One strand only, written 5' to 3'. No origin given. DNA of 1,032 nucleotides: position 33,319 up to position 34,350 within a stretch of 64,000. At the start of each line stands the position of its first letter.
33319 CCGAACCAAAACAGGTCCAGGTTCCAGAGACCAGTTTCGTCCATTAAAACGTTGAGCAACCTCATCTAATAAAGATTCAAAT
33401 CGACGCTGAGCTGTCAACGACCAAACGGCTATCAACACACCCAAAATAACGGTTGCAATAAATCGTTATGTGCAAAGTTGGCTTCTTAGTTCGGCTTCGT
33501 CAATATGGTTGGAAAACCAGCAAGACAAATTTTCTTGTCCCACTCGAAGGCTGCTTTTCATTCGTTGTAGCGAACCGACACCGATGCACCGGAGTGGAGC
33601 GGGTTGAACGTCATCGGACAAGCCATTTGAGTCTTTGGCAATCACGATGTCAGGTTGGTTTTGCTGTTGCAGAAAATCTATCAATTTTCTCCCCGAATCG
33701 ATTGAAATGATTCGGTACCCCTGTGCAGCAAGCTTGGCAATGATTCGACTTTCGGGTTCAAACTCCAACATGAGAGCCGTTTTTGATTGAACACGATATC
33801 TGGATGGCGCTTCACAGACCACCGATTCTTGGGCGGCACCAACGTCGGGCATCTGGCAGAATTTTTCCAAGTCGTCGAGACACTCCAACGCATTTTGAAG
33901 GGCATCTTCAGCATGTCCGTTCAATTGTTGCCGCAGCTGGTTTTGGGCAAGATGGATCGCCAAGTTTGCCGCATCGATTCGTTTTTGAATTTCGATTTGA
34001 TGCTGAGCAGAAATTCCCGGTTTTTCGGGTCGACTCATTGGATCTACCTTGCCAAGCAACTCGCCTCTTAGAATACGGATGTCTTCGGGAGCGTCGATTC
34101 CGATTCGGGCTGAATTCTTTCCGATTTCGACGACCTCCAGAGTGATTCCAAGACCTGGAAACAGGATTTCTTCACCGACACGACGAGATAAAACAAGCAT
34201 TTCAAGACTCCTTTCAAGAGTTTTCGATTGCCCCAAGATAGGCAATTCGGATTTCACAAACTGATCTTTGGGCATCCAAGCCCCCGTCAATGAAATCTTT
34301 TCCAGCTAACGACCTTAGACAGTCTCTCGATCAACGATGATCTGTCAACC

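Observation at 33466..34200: CsrA RNA-binding domain fused to a coiled linker and a receiver-like alpha/beta domain (244 aa instead of ~60-75)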

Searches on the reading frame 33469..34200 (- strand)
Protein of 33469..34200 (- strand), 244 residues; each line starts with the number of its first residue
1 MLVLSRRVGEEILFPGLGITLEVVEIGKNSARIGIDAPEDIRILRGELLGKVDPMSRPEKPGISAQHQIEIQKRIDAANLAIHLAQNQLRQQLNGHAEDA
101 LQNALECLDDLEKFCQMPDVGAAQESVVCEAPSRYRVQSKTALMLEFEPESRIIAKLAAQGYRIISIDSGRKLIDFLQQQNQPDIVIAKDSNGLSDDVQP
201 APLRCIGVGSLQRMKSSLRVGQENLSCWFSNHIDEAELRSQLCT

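Call 4: search_protein_families(library=pfam, proteins=[window:33469-34200:-], max_evalue=10)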
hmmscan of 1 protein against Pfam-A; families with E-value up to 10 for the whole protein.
window:33469-34200:- (244 aa): 3 families
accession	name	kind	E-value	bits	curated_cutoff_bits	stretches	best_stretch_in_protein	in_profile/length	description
PF02599.21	CsrA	-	5.2e-15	55.6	27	1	1-52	1-51/53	Global regulator protein family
PF19522.4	DUF6052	-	0.16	12.7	25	1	92-126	6-40/61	Family of unknown function (DUF6052)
PF15777.11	Anti-TRAP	-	0.26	11.7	32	1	160-179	37-56/59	Tryptophan RNA-binding attenuator protein inhibitory protein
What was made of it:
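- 34045..34200 (-): CsrA RNA-binding domain (residues 1-52). L2, L4, R6, R7, the RIGIDAP core, R45 (equivalent to E. coli R44) and E47 are retained. Pfam PF02599 E=5.2e-15 (call 4).
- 33469..33786 (-): Aspartate-less, structurally reduced receiver-derived domain (residues 139-244): beta1-alpha1-beta2-alpha2-beta3, a variable loop, beta4-beta5, then alpha5. The D57 column is K189, the T87 column G209 and the K109 column N231. No PF00072 hit (call 4).
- On CsrA family (PF02599): PF02599 E=5.2e-15, 55.6 bits versus cutoff 27, residues 1-52 (call 4).
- On Receiver domain (REC, PF00072, CheY-like): No PF00072 hit at E<=10 for the query (call 4).
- Pfam's receiver model gives no hit even at E<=10 (call 4).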

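Call 5: search_protein_families(library=ncbifam, proteins=[window:33469-34200:-], max_evalue=10)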
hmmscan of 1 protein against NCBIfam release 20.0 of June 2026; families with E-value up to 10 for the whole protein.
window:33469-34200:- (244 aa): 4 families
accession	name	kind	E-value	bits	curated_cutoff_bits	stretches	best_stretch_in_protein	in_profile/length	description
TIGR00202.1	csrA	equivalog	1.6e-12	47.4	70.1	1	1-49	1-48/69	carbon storage regulator CsrA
NF002469.0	PRK01712.1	equivalog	6.8e-11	42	73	1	1-53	1-52/65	carbon storage regulator CsrA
NF001844.0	PRK00568.1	equivalog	1.2e-08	34.9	106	1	1-49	1-48/76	carbon storage regulator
TIGR00385.1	dsbE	subfamily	0.17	11.4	123.15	1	150-193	81-127/173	DsbE family thiol:disulfide interchange protein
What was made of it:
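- On CsrA equivalog (NCBIfam TIGR00202 / NF002469): 47.4 versus 70.1 bits and 42 versus 73 bits (call 5).
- Closest known: Canonical CsrA/RsmA/RsmE. Different: It scores below the NCBIfam csrA equivalog cutoffs (47 versus 70 bits; call 5).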

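Call 6: find_homologous_proteins(query=window:33469-34200:-, max_evalue=0.001)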
Query window:33469-34200:- (244 aa): 82 proteins with E <= 0.001 among 635 candidates.
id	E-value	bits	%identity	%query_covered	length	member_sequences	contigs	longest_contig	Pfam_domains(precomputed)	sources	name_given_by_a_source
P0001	5.0e-154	529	100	100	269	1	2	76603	PF02599.22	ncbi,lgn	ncbi:MAG: carbon storage regulator [Planctomycetota bacterium]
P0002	6.8e-48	181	44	99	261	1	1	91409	PF02599.22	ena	-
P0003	3.5e-46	176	42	99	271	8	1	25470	PF02599.22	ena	-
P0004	2.4e-42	163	37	98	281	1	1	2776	PF02599.22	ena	-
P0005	3.0e-42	163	37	97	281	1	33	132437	PF02599.22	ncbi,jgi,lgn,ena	-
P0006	3.1e-42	163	37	97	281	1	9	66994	PF02599.22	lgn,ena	-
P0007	4.9e-42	162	37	97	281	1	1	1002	PF02599.22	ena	-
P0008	8.5e-42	162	38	97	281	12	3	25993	PF02599.22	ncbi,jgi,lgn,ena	jgi:carbon storage regulator CsrA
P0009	1.2e-41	161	42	98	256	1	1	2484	PF02599.22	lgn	-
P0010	2.6e-41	160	37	97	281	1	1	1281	PF02599.22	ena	-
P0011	3.0e-41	160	37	97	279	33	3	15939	PF02599.22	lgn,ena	-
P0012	3.5e-41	159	37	97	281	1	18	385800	PF02599.22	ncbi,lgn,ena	-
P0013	4.0e-41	159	38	97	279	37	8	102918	PF02599.22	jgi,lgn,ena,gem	jgi:carbon storage regulator CsrA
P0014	5.2e-41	159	37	96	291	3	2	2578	PF02599.22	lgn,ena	-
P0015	5.5e-41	159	37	97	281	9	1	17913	PF02599.22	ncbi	-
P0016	9.8e-41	158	40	96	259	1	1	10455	PF02599.22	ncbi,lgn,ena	-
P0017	1.4e-40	158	37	97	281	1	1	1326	PF02599.22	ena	-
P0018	1.6e-40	157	36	97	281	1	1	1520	PF02599.22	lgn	-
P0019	2.7e-40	157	37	97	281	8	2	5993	PF02599.22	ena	-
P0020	6.3e-40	155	38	98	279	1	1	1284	PF02599.22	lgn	-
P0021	6.5e-40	155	39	94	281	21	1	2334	PF02599.22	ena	-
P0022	3.4e-39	153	41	94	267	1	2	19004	PF02599.22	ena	-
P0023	8.1e-38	149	40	99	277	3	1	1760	PF02599.22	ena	-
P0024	2.8e-37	147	37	96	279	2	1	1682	PF02599.22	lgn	-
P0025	3.4e-37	146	40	89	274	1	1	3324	PF02599.22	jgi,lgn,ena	-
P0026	1.4e-36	144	34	99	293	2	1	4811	PF02599.22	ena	-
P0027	7.4e-36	142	38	96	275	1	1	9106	PF02599.22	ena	-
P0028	4.5e-34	136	41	95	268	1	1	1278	PF02599.22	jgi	-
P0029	1.5e-33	135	40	90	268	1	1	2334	PF02599.22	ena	-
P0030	2.2e-33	134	38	89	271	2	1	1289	PF02599.22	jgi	-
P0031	2.9e-33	134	36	95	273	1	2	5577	PF02599.22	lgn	-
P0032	3.1e-33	134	42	90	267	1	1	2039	PF02599.22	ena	-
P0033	3.7e-33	133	38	90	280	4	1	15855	PF02599.22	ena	-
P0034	1.0e-32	132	37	100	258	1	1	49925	PF02599.22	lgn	-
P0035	5.1e-32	130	38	98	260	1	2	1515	PF02599.22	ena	-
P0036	8.5e-32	129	35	99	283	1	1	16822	PF02599.22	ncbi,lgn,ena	-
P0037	8.7e-32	129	37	96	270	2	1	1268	PF13361.13,PF02599.22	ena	-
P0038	1.9e-31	128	39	90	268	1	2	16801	PF02599.22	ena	-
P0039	2.3e-31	127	40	78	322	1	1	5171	PF02599.22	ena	-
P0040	4.1e-31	127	36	96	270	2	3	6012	PF02599.22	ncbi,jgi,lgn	-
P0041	9.1e-31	125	36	99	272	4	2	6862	PF02599.22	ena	-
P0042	1.5e-30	125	37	99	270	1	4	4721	PF02599.22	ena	-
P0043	1.6e-30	125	37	99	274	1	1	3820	PF02599.22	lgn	-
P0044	1.9e-30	124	36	99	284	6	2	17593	PF02599.22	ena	-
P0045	1.3e-29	122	36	97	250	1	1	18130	PF02599.22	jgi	jgi:carbon storage regulator CsrA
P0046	4.1e-29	120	37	95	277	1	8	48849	PF02599.22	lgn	-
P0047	6.1e-29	119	35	96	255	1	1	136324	PF02599.22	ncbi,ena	-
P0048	1.1e-27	115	33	91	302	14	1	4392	PF02599.22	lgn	-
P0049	4.2e-27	113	30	93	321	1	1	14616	PF02599.22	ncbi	ncbi:MAG: carbon storage regulator [Mariniblastus sp.]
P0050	1.4e-26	112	55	46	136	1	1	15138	PF02599.22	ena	-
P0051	1.2e-25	109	31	100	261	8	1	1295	PF00072.31,PF02599.22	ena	-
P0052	1.8e-25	108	47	55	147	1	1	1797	PF02599.22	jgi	-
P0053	3.4e-25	107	45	57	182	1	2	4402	PF02599.22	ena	-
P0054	4.5e-25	107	44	59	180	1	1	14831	PF02599.22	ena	-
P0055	2.0e-24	105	36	96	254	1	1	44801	PF02599.22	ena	-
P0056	2.0e-23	101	33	97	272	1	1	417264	PF02599.22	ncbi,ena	-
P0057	2.1e-22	98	36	86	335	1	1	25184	PF02599.22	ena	-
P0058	2.3e-22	98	48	46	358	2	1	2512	PF02599.22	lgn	-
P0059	2.2e-21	95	37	82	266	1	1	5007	PF02599.22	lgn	-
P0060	8.2e-21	93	45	60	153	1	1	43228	PF02599.22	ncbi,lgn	-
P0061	8.6e-21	93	31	95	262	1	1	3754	PF02599.22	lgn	-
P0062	1.9e-19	88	30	98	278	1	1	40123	PF02599.22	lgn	-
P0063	7.9e-19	86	39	60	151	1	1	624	PF02599.22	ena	-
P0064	7.9e-19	86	31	99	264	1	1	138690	PF00072.31,PF02599.22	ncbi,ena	-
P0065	6.1e-18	83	30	99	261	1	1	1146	PF00072.31,PF02599.22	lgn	-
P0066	6.7e-18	83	42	58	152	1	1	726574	PF02599.22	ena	-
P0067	2.9e-17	81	29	99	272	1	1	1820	PF00072.31,PF02599.22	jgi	jgi:carbon storage regulator CsrA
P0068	7.4e-17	80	46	52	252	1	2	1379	PF02599.22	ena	-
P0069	4.7e-15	74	33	77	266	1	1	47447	PF00072.31,PF02599.22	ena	-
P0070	2.4e-14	72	32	89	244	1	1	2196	PF00072.31,PF02599.22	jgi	jgi:carbon storage regulator CsrA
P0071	3.6e-14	71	29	94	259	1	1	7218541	PF00072.31,PF02599.22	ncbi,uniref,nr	ncbi:response regulator [Gimesia aquarii]|uniref:Translational regulator CsrA n=1 Tax=Gimesia aquari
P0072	8.9e-13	67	32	77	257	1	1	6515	PF00072.31,PF02599.22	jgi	jgi:carbon storage regulator CsrA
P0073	2.7e-12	65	27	98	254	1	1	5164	PF00072.31,PF02599.22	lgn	-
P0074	6.6e-12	64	29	77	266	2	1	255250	PF00072.31,PF02599.22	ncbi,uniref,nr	ncbi:response regulator [Rhodopirellula sp. SWK7]|uniref:response regulator n=1 Tax=Rhodopirellula s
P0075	1.5e-11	63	35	46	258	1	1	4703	PF00072.31,PF02599.22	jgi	jgi:carbon storage regulator CsrA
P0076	9.8e-11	60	27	100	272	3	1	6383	PF00072.31,PF02599.22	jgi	jgi:carbon storage regulator CsrA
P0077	1.3e-10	59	29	98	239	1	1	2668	PF00072.31,PF02599.22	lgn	-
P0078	1.4e-9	56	26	100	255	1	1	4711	PF00072.31,PF02599.22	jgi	jgi:carbon storage regulator CsrA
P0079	6.3e-9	54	27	100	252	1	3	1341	PF00072.31,PF02599.22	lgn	-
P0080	1.2e-8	53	26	100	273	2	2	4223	PF00072.31,PF02599.22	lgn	-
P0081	1.9e-7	49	53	19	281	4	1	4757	PF00072.31,PF02599.22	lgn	-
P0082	2.8e-5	42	24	100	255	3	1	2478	PF00072.31,PF02599.22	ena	-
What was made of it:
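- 33466..34200 (-): Complete coding sequence, 244 codons plus a TAA stop, of the CsrA-hairpin-pseudo-receiver protein. An identical protein occurs within P0001, a Planctomycetota MAG (call 6).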

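Call 7: search_solved_structures(query=window:33469-34200:-, max_evalue=10, show_alignments=2)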
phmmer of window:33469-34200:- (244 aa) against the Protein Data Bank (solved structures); distinct sequences matched with E-value up to 10: 11.
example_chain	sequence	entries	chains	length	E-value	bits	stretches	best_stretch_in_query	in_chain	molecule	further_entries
7yr6_E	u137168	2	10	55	1.9e-05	27.8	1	1-52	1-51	Translational regulator CsrA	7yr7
2bti_A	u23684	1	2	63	2.1e-05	27.7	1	1-53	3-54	CARBON STORAGE REGULATOR HOMOLOG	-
1vpz_A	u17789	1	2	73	2.2e-05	27.6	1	1-54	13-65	Carbon storage regulator homolog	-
1y00_A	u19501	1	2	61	2.4e-05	27.5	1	1-53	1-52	Carbon storage regulator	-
2jpp_A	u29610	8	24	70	2.4e-05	27.5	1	1-61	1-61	Translational repressor | Carbon storage regulator homolog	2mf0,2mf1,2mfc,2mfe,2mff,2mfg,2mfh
5z38_F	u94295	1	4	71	3.9e-05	26.8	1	1-53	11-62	wild type CsrA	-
5z38_E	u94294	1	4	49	0.00047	23.2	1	1-44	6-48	Truncated-CsrA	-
1t3o_A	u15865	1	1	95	0.0065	19.5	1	1-49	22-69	Carbon storage regulator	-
4k59_A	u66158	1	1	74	0.17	14.8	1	18-48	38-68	RNA BINDING PROTEIN RsmF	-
4kji_A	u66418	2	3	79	0.21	14.6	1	18-48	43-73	RsmN, a RNA-binding protein of Regulator of Secondary Metabolism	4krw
8fbo_A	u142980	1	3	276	1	12.3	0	74-116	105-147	KWOCA_102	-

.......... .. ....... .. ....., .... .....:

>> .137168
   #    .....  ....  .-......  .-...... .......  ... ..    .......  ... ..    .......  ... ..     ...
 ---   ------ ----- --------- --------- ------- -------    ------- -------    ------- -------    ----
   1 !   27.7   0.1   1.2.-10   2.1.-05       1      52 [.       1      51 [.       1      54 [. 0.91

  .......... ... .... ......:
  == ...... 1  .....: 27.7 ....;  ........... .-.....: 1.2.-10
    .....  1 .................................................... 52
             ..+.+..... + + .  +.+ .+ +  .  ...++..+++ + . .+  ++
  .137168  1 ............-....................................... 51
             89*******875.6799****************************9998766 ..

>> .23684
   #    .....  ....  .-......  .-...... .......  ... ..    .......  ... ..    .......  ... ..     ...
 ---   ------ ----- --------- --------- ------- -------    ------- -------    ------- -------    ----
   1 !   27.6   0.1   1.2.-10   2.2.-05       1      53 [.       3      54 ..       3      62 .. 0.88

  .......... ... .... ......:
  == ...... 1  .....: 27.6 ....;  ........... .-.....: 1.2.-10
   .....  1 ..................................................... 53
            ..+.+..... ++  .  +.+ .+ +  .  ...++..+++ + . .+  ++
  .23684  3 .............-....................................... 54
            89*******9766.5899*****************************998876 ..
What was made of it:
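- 34045..34200 (-): PDB CsrA/RsmA alignments (call 7).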

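Call 13: search_protein_families(library=pfam, alignment_id=A1, max_evalue=0.01)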
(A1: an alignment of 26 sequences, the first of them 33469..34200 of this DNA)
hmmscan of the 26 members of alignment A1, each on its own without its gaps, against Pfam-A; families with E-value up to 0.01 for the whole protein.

A. member 1, window:33469-34200:- (244 aa): 1 family
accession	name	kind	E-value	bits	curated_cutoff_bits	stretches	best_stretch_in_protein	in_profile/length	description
PF02599.21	CsrA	-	5.2e-15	55.6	27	1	1-52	1-51/53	Global regulator protein family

B. families by the number of members that match (of 26 scanned): 7 families
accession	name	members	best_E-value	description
PF02599.21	CsrA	26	4.5e-17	Global regulator protein family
PF00072.30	Response_reg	11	5.5e-21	Response regulator receiver domain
PF13424.12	TPR_12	2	0.001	Tetratricopeptide repeat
PF16785.10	SMBP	1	0.0023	Small metal-binding protein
PF00512.31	HisKA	1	0.0026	His Kinase A (phospho-acceptor) domain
PF07719.23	TPR_2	1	0.0082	Tetratricopeptide repeat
PF23198.2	PDE8A_N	1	0.0082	PDE8A-like, N-terminal domain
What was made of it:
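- On Receiver domain (REC, PF00072, CheY-like): 11 of 26 relatives do hit (call 13).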

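Call 25: search_solved_structures(query=A2, max_evalue=1, show_alignments=0)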
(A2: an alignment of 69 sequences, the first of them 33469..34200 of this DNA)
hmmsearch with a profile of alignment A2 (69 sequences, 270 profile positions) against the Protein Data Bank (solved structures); distinct sequences matched with E-value up to 1: 298 (the best 60 are shown).
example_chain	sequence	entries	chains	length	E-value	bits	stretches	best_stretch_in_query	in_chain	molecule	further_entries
1t3o_A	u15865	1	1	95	2.5e-13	53.5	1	1-58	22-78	Carbon storage regulator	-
1y00_A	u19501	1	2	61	2.1e-12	50.4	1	1-59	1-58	Carbon storage regulator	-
1vpz_A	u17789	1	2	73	2.4e-12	50.3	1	1-59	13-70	Carbon storage regulator homolog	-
3luf_A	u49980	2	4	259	2.5e-12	50.2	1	142-265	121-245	Two-component system response regulator/GGDEF domain protein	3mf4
5z38_F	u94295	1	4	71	3.7e-12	49.7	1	1-59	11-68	wild type CsrA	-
2jpp_A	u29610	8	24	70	4.2e-12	49.5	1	1-62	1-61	Translational repressor | Carbon storage regulator homolog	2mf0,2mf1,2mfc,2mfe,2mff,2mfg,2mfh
2bti_A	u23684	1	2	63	4.6e-12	49.3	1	1-57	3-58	CARBON STORAGE REGULATOR HOMOLOG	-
7yr6_E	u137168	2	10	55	7.9e-12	48.6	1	1-52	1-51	Translational regulator CsrA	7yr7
5dmb_D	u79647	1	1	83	1.1e-10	44.8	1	2-73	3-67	Carbon storage regulator homolog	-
1m5t_A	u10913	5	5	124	1.3e-10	44.6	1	146-263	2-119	cell division response regulator DivK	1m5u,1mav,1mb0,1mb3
9xzo_A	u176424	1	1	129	3.6e-10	43.1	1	147-264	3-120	De novo protein M1X0B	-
2ayz_A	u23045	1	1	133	6.8e-10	42.2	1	145-260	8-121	Sensor kinase protein rcsC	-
2ayx_A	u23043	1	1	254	1.2e-09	41.4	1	142-260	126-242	Sensor kinase protein rcsC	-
5t3y_A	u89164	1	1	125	1.4e-09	41.2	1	147-260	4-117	Two-component system response regulator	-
1zes_A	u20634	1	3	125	2e-09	40.7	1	146-264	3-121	Phosphate regulon transcriptional regulatory protein phoB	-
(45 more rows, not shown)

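Call 31: predict_structure(alignment_id=A2)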
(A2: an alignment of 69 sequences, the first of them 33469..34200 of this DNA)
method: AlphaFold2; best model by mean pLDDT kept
length: 244 residues; sequences in the alignment: 69
mean_pLDDT: 80.1   pTM: 0.44
mean pLDDT of the five models: 80.1, 78.4, 77.7, 76.7, 74.5
residues with pLDDT >= 90: 93; 70-90: 91; 50-70: 40; < 50: 20
segments of 3 or more residues with pLDDT < 50: 120-135
pLDDT, mean of each block of 10 residues (from residue 1): 72 86 91 87 77 54 78 93 95 96 95 77 42 59 90 91 92 87 90 61 56 73 89 90 83
secondary structure, 60 per line:
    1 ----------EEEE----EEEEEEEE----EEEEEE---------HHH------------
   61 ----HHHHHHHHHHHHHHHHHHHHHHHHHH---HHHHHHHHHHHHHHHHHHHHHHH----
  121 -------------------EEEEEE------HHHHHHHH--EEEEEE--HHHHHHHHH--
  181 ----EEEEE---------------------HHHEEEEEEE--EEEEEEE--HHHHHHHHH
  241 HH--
elements in order: E11-14 E19-26 E31-36 H65-90 H94-116 E140-145 H152-159 E162-167 H170-178 E185-189 E214-220 E223-229 H232-242
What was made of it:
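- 33853..34008 (-): Two-helix hairpin (residues 65-116) with the near-invariant block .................. It is homologous to the H-box-like hairpin of the canonical branch but lacks the His. AF2 H65-90/H94-116 at pLDDT 93-96 (call 31).
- Checked: AlphaFold2 with a 69-sequence alignment gives a helical hairpin H65-90/H94-116 at pLDDT 93-96, a disordered linker 120-135, and an alpha/beta domain 139-244 (call 31).
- AF2 pLDDT 93-96 (call 31). The tools gave no coordinates or PAE, and pTM was only 0.44, so the relative placement of CsrA, hairpin and C-domain is unknown (call 31). D190 directly follows predicted strand beta3 (E185-189; call 31), which is where the acceptor Asp normally sits.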

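Call 35: fold_search(model_id=the predicted structure, library=pdb)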
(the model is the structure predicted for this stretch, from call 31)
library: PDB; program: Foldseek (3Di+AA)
matches with E <= 10: 762; with E <= 0.001: 0
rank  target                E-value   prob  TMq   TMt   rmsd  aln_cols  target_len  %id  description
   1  5z38_F                3.5e-03  1.00  0.19  0.67   3.5        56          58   32  Crystal structure of CsrA bound to CesT (released 2018-04-04)
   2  5z38_H                3.7e-03  1.00  0.19  0.68   3.5        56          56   32  Crystal structure of CsrA bound to CesT (released 2018-04-04)
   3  2mfc_MODEL_1_A        3.9e-03  1.00  0.20  0.67   4.2        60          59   33  Csr/Rsm protein-RNA recognition - A molecular affinity ruler: RsmZ(SL1)/RsmE(dimer) 2:1 complex (released 2014-02-26)
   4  2bti_B                4.5e-03  1.00  0.19  0.68   3.3        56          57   32  Structure-function studies of the RmsA CsrA post-transcriptional global regulator protein family reveals a class of RN (released 2006-01-04)
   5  1vpz_B                5.1e-03  1.00  0.18  0.66   2.1        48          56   38  Crystal structure of a putative carbon storage regulator protein (csra, pa0905) from pseudomonas aeruginosa at 2.05 A  (released 2004-12-14)
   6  1vpz_A                5.8e-03  1.00  0.20  0.70   2.8        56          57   32  Crystal structure of a putative carbon storage regulator protein (csra, pa0905) from pseudomonas aeruginosa at 2.05 A  (released 2004-12-14)
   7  2jpp_MODEL_1_A        7.0e-03  1.00  0.18  0.68   2.1        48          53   40  Structural basis of RsmA/CsrA RNA recognition: Structure of RsmE bound to the Shine-Dalgarno sequence of hcnA  (released 2007-08-21)
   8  5dmb_D                1.2e-02  1.00  0.18  0.54   1.9        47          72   34  Crystal structure of a translational regulator bound to a flagellar assembly factor (released 2016-08-24)
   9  5z38_I                1.2e-02  1.00  0.14  0.69   2.0        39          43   41  Crystal structure of CsrA bound to CesT (released 2018-04-04)
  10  5z38_J                1.3e-02  1.00  0.19  0.69   3.5        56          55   32  Crystal structure of CsrA bound to CesT (released 2018-04-04)
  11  2bti_A                1.7e-02  1.00  0.18  0.65   2.0        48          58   38  Structure-function studies of the RmsA CsrA post-transcriptional global regulator protein family reveals a class of RN (released 2006-01-04)
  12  7yr6_B                1.7e-02  1.00  0.19  0.65   3.5        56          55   36  Cryo-EM structure of Pseudomonas aeruginosa RsmZ RNA in complex with two RsmA protein dimers (released 2023-05-17)
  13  5z38_L                2.0e-02  1.00  0.19  0.70   3.6        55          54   31  Crystal structure of CsrA bound to CesT (released 2018-04-04)
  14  4lub_B                2.7e-02  0.82  0.22  0.26   6.2        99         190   11  X-ray structure of prephenate dehydratase from Streptococcus mutans (released 2014-02-12)
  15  5ydo                  7.1e-02  0.63  0.18  0.21   7.2        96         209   14  Regulatory domain of HypT from Salmonella typhimurium (apo-form) (released 2018-11-28)
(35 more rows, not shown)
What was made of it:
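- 34045..34200 (-): Foldseek hits to CsrA chains (call 35).
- On CsrA family (PF02599): The monomer model superposes on CsrA chains (Foldseek probability 1.00, TM 0.65-0.70 normalised to the target; call 35).
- Closest known: Canonical CsrA/RsmA/RsmE. Same: The RNA-contact residues L2, L4, R6, R7, the R44-equivalent and the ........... core are kept, and the predicted strand fold superposes on solved CsrA chains (calls 4, 7, 35).
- Checked: Residues 1-52 match Pfam CsrA PF02599 (E=5.2e-15, 55.6 bits, cutoff 27; call 4) and solved CsrA/RsmA/RsmE chains (E~2e-5, call 7; Foldseek TM 0.65-0.70 normalised to the CsrA chain, call 35).
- Pfam 55.6 bits (call 4), PDB alignments (call 7), Foldseek hits to CsrA chains (call 35).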
